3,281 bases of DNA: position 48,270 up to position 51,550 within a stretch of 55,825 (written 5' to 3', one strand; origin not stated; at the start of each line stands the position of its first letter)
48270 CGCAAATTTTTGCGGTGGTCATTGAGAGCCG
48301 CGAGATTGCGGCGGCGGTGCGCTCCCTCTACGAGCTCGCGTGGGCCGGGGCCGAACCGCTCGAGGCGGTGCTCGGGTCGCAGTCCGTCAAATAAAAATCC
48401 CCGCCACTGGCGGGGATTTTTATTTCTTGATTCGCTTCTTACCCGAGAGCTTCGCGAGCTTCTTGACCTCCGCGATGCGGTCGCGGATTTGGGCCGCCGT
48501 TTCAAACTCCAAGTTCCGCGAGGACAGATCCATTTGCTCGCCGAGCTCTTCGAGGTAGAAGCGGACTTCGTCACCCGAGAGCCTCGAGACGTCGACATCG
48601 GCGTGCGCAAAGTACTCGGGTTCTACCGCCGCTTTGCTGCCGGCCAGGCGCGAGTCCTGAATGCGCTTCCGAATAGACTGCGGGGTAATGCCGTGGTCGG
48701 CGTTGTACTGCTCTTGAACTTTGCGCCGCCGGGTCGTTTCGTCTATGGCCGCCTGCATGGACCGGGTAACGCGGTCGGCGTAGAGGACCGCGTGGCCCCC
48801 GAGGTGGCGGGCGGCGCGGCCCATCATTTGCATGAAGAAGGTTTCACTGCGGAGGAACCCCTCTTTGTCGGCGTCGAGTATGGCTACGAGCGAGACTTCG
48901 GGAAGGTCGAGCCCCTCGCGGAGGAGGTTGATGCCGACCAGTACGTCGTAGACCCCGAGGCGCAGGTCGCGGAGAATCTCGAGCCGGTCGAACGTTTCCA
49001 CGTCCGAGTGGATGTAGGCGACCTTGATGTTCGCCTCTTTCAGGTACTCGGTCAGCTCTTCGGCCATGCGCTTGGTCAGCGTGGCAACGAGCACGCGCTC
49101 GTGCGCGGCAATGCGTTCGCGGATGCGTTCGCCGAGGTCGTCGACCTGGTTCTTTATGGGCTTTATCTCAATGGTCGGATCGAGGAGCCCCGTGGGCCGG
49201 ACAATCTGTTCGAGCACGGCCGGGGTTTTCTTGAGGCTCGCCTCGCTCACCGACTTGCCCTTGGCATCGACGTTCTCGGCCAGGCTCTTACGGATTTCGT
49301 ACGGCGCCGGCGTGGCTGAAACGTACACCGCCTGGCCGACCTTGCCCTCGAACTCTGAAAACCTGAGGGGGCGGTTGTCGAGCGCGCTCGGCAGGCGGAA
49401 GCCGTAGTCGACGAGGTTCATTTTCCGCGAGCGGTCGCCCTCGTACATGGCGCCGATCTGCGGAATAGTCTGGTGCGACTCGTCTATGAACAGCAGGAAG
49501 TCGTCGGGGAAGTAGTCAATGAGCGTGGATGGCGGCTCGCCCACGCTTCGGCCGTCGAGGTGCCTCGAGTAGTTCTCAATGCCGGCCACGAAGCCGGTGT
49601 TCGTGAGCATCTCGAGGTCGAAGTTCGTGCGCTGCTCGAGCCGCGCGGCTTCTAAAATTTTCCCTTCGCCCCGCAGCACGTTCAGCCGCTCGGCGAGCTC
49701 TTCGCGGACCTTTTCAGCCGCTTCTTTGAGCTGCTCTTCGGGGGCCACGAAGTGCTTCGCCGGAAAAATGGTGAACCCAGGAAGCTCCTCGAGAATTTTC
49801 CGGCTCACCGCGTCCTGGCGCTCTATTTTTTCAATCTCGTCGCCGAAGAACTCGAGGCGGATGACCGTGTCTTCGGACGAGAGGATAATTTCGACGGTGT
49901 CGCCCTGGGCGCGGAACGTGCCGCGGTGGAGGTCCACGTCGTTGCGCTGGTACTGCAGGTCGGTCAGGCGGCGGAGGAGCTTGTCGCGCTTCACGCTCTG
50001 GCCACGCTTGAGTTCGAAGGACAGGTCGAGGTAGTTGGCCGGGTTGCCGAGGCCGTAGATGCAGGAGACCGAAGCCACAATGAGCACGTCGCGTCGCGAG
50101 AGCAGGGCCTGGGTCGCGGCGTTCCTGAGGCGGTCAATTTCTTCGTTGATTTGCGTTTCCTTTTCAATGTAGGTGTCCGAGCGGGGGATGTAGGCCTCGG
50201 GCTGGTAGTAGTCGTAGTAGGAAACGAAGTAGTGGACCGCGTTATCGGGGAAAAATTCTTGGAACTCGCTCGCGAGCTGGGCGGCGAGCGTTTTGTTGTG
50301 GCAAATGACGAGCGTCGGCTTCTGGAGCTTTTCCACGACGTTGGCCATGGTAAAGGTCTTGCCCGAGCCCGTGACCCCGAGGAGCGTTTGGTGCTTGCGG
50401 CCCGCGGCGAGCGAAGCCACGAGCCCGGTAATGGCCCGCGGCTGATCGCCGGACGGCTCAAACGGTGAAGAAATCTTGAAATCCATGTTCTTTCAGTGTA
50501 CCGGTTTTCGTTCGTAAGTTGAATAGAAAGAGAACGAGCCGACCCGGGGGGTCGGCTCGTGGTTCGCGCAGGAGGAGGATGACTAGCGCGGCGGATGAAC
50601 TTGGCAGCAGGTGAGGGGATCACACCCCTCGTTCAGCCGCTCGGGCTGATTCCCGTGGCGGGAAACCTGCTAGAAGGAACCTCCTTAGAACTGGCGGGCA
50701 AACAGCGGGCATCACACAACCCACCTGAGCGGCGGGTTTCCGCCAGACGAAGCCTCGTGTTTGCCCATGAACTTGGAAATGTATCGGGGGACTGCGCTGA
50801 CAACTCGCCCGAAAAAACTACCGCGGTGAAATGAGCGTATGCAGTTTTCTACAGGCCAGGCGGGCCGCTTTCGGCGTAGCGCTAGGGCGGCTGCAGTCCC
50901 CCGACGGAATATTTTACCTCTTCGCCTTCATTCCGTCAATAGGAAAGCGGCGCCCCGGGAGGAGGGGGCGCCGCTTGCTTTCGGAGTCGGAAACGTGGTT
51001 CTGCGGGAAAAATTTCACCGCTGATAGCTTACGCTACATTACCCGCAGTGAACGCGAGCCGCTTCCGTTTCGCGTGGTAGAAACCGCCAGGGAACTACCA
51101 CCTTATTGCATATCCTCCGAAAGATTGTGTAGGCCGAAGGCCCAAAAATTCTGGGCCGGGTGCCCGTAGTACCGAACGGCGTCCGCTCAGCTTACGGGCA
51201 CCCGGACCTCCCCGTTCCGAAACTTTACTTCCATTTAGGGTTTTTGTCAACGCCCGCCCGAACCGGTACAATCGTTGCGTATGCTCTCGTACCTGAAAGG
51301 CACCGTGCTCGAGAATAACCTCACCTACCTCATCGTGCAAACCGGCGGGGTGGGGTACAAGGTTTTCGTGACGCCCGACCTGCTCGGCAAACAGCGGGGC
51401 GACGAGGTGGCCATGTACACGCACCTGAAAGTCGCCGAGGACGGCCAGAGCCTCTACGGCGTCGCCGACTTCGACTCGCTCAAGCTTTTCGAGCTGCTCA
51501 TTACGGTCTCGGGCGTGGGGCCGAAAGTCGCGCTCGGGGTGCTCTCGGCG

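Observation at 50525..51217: ~690-nt densely structured RNA gene between uvrB and ruvA with no recognisable class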

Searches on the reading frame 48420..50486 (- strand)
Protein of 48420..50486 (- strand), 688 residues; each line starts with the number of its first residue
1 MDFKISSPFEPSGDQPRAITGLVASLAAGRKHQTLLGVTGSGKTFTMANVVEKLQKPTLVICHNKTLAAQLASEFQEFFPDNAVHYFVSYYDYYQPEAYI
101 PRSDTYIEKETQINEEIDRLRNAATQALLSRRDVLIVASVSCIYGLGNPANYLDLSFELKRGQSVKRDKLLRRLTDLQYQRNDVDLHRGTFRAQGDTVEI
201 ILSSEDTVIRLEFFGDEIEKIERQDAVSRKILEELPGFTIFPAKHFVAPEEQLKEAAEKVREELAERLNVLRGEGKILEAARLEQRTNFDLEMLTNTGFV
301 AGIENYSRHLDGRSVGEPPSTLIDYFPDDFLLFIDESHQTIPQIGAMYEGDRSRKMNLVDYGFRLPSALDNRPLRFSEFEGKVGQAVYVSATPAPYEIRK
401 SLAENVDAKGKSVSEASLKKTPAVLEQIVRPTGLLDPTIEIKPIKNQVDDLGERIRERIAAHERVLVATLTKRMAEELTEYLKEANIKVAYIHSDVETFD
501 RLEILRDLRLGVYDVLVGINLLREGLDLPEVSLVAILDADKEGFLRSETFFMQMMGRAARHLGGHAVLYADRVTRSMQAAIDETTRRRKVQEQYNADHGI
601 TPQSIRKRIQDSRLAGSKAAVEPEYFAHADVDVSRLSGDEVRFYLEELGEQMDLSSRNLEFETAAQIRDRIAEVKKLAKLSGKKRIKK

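Call 12: find_related_loci(query=window:48420-50486:-, collection=genome_contigs, flank=3000)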
Query window:48420-50486:- (688 aa) in genome_contigs; peptide patterns used: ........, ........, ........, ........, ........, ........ (x = any residue, [..] = any of these).
600 stretches matched a pattern (row limit reached: there are more); 583 encode a relative of the query (tblastn E <= 1e-3); the best 80 are kept; 80 distinct loci.
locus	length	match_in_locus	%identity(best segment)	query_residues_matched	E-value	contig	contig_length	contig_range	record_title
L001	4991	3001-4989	74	1-652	0e+0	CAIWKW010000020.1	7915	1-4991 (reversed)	MAG: Candidatus Doudnabacteria bacterium isolate AlinenLipids_bin-7426 genome assembly, contig: bin-7426:020/227, whole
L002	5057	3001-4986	68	3-680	0e+0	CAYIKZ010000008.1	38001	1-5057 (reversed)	MAG TPA_asm: uncultured Candidatus Saccharibacteria bacterium isolate ERP119705_co23_399 genome assembly, contig: NODE_8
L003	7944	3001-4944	59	3-675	0e+0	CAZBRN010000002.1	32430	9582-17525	MAG TPA_asm: uncultured Candidatus Saccharibacteria bacterium isolate SRP286056_co2_432 genome assembly, contig: NODE_18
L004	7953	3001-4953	60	3-676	0e+0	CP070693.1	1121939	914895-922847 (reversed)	MAG: Dehalococcoidia bacterium isolate bin61 chromosome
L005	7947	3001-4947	58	3-675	0e+0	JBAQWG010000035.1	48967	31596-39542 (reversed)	MAG: Candidatus Saccharimonadales bacterium isolate MFD12012_ilm_asm_bin23 k127_10732, whole genome shotgun sequence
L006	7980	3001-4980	57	3-685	0e+0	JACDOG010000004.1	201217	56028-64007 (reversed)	MAG: Thermoanaerobacteraceae bacterium isolate GB_MAG15_131 c_000000000051, whole genome shotgun sequence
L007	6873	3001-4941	59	3-671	0e+0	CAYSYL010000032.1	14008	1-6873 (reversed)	MAG TPA_asm: uncultured Candidatus Peribacteria bacterium isolate SRP257259_co1_27 genome assembly, contig: NODE_5832_le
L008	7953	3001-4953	57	1-676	0e+0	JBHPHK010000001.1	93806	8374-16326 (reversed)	Patescibacteria group bacterium isolate SAG AM-311-P15 NODE_1_length_93806_cov_32.415772, whole genome shotgun sequence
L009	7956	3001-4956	58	3-677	0e+0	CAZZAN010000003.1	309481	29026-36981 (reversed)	MAG TPA_asm: uncultured Dehalococcoidia bacterium isolate SRP109090_co2_117 genome assembly, contig: NODE_11_length_3094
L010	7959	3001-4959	59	2-675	0e+0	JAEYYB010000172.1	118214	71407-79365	MAG: Bacillota bacterium isolate OH_CBlB_339 k127_2377031, whole genome shotgun sequence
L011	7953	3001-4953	59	3-675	0e+0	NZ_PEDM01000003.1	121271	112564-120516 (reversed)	Anoxybacillus flavithermus strain KU2-6_11 NODE_3_length_121271_cov_12.004, whole genome shotgun sequence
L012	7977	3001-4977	57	2-676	0e+0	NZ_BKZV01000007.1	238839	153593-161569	Thermogemmatispora aurantia strain A1-2 sequence07, whole genome shotgun sequence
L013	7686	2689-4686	58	2-680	0e+0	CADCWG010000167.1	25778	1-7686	MAG: uncultured Thermomicrobiales bacterium isolate AVDCRST_MAG49 genome assembly, contig: NODE348, whole genome shotgun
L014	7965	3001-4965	57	3-679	0e+0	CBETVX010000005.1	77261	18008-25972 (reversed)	MAG TPA_asm: uncultured Eubacteriales bacterium isolate SRR13515399_binner123_Refined_12 genome assembly, contig: ERZ250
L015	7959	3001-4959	57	3-677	0e+0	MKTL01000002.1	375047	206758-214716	MAG: Clostridiales bacterium 38-18 SCNpilot_bf_inoc_scaffold_11, whole genome shotgun sequence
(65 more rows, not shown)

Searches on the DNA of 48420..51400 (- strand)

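Call 4: search_rna_families(source=window, start=50300, end=51400, threshold=evalue, max_evalue=10, show_alignments=3)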
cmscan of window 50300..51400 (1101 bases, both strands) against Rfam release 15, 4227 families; matches with E-value up to 10: 11.
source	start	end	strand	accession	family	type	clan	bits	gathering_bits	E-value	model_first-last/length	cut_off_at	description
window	50939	50994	-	RF02791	CcsR1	Gene; sRNA;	-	21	65.3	0.02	1-83/83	no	Conserved CCUCCUCCC motif stress-induced RNA 1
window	50939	50998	-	RF02833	Scr3202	Gene; sRNA;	-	20.6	52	2.8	1-95/95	no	Streptomyces RNA 3202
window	50897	50969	+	RF02965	CyVA-1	Gene; sRNA;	-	16.7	41.4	1.5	1-77/77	no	CyVA-1 RNA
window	50988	51067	-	RF03816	MIR6297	Gene; miRNA;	-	16.6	114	6.8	1-107/107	no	MIR6297 microRNA precursor family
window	50529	50642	-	RF02651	SorY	Gene; sRNA;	-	16.2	111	1.9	1-83/83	no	Singlet oxygen resistance RNA Y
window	50301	50350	+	RF01273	sR34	Gene; snRNA; snoRNA; CD-box;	-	14.8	40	8.8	1-54/54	no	Small nucleolar RNA sR34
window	50820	50974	+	RF01867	CC2171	Gene; sRNA;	-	14.2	75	2.2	1-159/159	no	caulobacter sRNA CC2171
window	50681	50740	+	RF00624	P9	Gene;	-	13.7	43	6.1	1-74/74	no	Pseudomonas sRNA P9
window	50833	50973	+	RF02193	TCL6_3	Gene; lncRNA;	-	13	40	4.8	1-139/139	no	T-cell leukemia/lymphoma 6 conserved region 3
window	50544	50561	+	RF02401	ClpQY_promoter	Cis-reg;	-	12.7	42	6.9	1-57/57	no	ClpQY promoter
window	51171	51216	-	RF02654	MicL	Gene; sRNA;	-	9.1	56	9.6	1-308/308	no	MicL sRNA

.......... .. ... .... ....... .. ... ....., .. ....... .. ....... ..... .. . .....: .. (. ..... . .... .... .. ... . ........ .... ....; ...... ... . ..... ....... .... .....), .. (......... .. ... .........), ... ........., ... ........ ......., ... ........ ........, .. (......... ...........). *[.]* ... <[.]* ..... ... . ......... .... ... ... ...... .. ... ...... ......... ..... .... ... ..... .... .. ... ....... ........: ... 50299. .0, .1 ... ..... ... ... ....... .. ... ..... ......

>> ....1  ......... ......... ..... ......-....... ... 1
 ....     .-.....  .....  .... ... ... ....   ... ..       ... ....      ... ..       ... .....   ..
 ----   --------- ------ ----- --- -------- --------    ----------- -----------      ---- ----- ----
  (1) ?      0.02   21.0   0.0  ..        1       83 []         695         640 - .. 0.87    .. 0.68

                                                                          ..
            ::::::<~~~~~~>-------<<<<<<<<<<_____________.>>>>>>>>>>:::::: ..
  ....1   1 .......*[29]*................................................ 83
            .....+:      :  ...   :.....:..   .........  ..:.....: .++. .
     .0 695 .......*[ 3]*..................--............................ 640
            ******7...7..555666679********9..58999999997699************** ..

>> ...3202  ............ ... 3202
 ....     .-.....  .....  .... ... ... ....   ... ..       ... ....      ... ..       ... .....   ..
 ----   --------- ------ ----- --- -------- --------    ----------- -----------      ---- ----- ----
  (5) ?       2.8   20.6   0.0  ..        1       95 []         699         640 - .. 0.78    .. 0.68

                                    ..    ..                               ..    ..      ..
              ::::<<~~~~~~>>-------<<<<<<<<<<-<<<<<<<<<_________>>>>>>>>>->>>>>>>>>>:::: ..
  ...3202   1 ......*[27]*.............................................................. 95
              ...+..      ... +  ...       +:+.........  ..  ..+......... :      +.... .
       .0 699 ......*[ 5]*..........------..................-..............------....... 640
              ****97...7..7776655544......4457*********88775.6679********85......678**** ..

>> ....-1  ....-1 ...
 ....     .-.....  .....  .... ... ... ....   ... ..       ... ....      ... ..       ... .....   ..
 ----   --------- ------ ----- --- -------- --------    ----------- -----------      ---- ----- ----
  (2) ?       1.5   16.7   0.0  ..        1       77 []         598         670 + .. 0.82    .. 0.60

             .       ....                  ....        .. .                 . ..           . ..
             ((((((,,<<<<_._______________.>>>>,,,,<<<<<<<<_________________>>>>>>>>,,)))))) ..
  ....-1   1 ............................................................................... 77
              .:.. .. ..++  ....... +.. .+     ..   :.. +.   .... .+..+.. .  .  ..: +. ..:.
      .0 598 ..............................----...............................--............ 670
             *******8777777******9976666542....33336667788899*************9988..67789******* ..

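Call 17: search_rna_families(source=L001, threshold=evalue, max_evalue=1)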
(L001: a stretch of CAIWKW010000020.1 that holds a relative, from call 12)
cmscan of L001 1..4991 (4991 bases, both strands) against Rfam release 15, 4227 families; matches with E-value up to 1: 11.
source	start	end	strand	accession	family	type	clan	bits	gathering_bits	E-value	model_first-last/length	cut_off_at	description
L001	24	128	+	RF00514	His_leader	Cis-reg; leader;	-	36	49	0.0033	1-126/126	no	Histidine operon leader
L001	2859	2964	+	RF02344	ar14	Gene; sRNA;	-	34.6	58.8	0.00079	1-123/123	no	Alphaproteobacterial ar14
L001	83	187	-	RF01606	plasmodium_snoR31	Gene; snRNA; snoRNA; HACA-box;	-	30.5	60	0.29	1-145/145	no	small nucleolar RNA snoR31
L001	86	180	-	RF00514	His_leader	Cis-reg; leader;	-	26.3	49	0.31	1-126/126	no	Histidine operon leader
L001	30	124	+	RF02450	ncr1175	Gene; sRNA;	-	25.7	60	0.17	1-110/110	no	Bacillus sRNA ncr1175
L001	91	185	-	RF04178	BTnc005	Gene; sRNA;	-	24.1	174.8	0.02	1-205/205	no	Bacteroides sRNA BTnc005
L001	77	139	-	RF03598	MIR6024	Gene; miRNA;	-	24.1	72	0.14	1-99/99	no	MIR6024 microRNA precursor family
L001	79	136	-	RF03616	MIR1888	Gene; miRNA;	-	22.7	72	0.61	1-101/101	no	MIR1888 microRNA precursor family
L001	2801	2973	-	RF01808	MicX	Gene; sRNA;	-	20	75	0.36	1-194/194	no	MicX Vibrio cholerae sRNA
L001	825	1003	+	RF00015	U4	Gene; snRNA; splicing;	CL00007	18.6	46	0.53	1-138/138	no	U4 spliceosomal RNA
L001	2896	2964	+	RF02791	CcsR1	Gene; sRNA;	-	18.3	65.3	0.54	1-83/83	no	Conserved CCUCCUCCC motif stress-induced RNA 1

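Call 45: search_rna_families(source=window, start=50585, end=50790, threshold=evalue, max_evalue=10, show_alignments=4)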
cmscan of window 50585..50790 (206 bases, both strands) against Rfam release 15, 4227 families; matches with E-value up to 10: 2.
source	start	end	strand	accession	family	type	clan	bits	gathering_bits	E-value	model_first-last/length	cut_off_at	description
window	50681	50740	+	RF00624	P9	Gene;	-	13.7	43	1.1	1-74/74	no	Pseudomonas sRNA P9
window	50641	50674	-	RF00066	U7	Gene; snRNA;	-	11.9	34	2.9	27-62/62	no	U7 small nuclear RNA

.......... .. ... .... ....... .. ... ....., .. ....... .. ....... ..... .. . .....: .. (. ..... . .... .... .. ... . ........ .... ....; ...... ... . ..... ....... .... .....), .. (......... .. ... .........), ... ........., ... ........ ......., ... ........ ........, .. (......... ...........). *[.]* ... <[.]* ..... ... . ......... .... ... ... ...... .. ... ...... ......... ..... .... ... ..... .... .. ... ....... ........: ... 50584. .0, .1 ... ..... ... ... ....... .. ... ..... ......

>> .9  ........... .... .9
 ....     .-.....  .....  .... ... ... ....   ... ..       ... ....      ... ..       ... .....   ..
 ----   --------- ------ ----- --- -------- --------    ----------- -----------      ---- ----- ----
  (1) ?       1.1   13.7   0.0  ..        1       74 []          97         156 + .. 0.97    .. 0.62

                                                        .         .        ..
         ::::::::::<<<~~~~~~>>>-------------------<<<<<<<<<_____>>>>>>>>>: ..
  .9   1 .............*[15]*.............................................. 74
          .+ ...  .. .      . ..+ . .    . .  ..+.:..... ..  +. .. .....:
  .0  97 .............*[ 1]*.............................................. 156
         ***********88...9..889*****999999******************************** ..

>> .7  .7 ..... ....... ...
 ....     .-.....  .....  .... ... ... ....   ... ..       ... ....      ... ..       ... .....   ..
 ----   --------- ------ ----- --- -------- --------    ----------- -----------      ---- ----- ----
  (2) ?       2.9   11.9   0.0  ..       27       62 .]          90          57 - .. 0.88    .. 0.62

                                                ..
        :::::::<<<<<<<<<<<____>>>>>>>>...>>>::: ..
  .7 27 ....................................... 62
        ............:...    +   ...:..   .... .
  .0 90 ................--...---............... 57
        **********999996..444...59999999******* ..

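Call 89: search_dna_similar(query=window:50487-51280:-, collection=phages, mode=distant, max_evalue=0.001, max_rows=5)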
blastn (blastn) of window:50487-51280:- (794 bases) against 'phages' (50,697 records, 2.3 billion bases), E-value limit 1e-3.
No match.

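Call 90: search_dna_similar(query=window:50487-51280:-, collection=plasmids, mode=distant, max_evalue=0.001, max_rows=5)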
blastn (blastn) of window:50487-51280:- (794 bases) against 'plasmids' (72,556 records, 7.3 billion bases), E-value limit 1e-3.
No match.
